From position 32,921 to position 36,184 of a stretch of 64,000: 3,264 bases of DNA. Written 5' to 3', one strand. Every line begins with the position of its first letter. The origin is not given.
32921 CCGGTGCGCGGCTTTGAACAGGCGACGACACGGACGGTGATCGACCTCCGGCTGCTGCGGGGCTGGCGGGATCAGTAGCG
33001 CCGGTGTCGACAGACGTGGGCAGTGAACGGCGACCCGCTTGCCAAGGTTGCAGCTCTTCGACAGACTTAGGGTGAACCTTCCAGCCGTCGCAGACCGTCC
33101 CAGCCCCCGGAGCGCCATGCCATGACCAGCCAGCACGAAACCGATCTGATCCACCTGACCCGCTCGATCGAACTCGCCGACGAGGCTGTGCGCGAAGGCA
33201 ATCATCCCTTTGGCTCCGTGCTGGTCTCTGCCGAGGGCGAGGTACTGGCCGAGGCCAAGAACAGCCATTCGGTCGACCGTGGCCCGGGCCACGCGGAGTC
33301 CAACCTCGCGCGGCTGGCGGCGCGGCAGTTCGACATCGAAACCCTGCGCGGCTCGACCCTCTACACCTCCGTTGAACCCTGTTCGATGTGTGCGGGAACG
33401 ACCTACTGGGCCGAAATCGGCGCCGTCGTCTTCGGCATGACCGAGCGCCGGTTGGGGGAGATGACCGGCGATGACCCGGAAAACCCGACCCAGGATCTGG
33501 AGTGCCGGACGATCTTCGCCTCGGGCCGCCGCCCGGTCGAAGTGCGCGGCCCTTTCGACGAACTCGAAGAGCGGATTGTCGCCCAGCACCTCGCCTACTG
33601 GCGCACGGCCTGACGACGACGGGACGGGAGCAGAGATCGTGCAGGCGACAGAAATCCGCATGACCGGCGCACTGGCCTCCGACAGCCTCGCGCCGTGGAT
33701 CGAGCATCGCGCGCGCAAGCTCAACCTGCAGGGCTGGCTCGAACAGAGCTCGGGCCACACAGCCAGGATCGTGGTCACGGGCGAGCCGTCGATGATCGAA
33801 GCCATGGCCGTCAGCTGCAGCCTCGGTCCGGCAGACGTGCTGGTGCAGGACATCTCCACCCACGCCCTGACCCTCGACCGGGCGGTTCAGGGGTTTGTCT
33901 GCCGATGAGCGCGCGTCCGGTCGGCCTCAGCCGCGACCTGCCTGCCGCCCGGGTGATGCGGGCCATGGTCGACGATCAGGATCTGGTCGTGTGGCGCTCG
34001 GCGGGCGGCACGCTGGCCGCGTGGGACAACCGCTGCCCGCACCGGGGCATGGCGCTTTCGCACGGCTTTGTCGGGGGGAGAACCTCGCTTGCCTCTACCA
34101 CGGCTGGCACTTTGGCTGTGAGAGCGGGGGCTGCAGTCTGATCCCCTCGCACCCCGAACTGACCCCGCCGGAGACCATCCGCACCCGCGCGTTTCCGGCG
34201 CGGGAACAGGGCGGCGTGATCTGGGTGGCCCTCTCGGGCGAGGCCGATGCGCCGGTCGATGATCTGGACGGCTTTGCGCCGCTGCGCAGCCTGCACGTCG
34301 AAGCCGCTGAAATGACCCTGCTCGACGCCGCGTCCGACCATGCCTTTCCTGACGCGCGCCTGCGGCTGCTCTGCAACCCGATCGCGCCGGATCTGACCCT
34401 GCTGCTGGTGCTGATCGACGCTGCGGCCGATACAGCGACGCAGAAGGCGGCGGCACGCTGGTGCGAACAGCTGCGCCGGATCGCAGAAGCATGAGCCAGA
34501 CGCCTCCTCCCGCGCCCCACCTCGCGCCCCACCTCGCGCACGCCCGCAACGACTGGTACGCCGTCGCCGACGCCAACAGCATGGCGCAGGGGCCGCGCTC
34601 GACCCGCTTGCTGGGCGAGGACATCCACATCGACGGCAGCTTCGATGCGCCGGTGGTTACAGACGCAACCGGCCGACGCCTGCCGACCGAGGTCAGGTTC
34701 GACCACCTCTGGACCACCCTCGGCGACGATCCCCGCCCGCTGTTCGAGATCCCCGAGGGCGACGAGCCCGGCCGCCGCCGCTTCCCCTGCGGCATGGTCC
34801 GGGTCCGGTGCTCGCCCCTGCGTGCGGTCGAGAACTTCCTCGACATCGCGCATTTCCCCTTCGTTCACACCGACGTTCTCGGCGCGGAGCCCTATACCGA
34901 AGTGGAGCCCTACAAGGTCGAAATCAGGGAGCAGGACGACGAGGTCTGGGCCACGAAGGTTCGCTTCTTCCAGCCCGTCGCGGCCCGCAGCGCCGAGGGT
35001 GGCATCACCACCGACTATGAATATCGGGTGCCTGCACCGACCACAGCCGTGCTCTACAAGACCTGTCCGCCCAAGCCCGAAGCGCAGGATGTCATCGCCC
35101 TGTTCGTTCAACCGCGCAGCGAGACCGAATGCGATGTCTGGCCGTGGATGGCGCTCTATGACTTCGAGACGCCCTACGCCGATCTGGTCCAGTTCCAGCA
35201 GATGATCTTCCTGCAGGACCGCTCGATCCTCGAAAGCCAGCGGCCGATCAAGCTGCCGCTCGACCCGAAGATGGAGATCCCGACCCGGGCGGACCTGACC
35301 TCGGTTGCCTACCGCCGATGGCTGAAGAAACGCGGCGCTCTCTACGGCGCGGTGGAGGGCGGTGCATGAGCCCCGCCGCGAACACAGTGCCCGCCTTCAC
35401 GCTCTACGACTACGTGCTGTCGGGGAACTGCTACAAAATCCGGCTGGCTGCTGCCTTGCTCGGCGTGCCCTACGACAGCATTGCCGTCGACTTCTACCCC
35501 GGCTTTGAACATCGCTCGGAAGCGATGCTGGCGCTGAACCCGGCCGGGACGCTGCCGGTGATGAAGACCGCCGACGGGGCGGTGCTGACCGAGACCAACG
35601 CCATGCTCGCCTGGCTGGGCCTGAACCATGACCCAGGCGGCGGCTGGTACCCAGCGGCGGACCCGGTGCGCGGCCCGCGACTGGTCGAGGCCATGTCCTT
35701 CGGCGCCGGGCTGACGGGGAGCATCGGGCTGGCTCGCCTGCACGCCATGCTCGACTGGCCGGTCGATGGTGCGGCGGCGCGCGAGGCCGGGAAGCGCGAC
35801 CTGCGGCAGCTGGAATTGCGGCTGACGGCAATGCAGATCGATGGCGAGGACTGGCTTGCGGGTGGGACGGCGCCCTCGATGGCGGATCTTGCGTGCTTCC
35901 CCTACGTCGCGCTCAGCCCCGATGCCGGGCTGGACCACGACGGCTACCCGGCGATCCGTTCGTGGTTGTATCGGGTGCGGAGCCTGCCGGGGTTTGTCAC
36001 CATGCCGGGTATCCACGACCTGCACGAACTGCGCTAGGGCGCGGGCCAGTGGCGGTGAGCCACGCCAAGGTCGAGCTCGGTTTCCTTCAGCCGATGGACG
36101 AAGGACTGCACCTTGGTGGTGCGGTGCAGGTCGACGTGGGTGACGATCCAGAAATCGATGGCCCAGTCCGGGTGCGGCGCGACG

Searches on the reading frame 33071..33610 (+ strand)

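Call 58: search_protein_families(library=pfam, proteins=[window:33071-33610:+], max_evalue=0.00001)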
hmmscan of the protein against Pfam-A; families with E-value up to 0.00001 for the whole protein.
window:33071-33610:+ (180 aa): 3 families
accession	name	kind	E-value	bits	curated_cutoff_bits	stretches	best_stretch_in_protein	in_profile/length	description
PF00383.29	dCMP_cyt_deam_1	-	7.6e-17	61.5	25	1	27-123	6-102/102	Cytidine and deoxycytidylate deaminase zinc-binding region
PF14437.12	MafB19-deam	-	4e-13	49.9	27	1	31-129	9-107/142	MafB19-like deaminase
PF14439.12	Bd3614-deam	-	2.3e-07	31.2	38.5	1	50-112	13-75/113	Bd3614-like deaminase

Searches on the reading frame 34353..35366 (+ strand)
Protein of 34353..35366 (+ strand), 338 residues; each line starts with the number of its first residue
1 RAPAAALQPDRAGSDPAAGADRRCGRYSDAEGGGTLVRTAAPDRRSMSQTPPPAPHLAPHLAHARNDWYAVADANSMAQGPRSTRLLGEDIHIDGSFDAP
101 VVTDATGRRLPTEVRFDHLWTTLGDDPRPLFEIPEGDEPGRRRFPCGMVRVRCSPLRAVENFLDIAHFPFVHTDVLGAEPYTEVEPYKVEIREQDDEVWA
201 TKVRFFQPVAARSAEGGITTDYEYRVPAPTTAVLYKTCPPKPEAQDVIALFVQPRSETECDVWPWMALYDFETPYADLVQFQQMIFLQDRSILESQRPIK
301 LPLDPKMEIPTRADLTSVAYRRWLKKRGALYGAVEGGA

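Call 57: search_protein_families(library=pfam, proteins=[window:34353-35366:+], max_evalue=0.00001)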
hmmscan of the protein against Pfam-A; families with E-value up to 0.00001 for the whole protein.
window:34353-35366:+ (338 aa): 1 family
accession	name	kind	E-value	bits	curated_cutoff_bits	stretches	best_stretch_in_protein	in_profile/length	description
PF19112.6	VanA_C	-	2.3e-22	80.5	23.5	1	151-327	1-190/193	Vanillate O-demethylase oxygenase C-terminal domain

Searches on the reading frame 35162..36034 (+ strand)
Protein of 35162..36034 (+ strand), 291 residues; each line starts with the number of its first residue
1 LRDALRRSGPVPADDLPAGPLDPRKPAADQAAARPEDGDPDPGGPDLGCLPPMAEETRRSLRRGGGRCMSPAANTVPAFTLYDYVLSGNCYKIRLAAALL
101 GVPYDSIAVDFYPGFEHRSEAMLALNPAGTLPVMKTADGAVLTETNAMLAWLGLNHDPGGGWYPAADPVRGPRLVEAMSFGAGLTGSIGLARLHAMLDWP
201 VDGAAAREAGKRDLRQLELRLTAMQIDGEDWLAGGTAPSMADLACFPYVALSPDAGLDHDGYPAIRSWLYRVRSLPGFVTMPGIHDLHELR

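Call 58: search_protein_families(library=pfam, proteins=[window:35162-36034:+], max_evalue=0.00001)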
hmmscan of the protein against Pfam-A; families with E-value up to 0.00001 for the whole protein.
window:35162-36034:+ (291 aa): 3 families
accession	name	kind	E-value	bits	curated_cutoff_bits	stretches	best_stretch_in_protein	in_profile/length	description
PF13409.12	GST_N_2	-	4e-13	50.2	25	1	87-152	2-67/70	Glutathione S-transferase, N-terminal domain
PF13417.12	GST_N_3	-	8.5e-11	42.5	22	1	81-157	1-72/75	Glutathione S-transferase, N-terminal domain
PF02798.26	GST_N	-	3e-07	31.1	20.9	1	78-150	2-72/76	Glutathione S-transferase, N-terminal domain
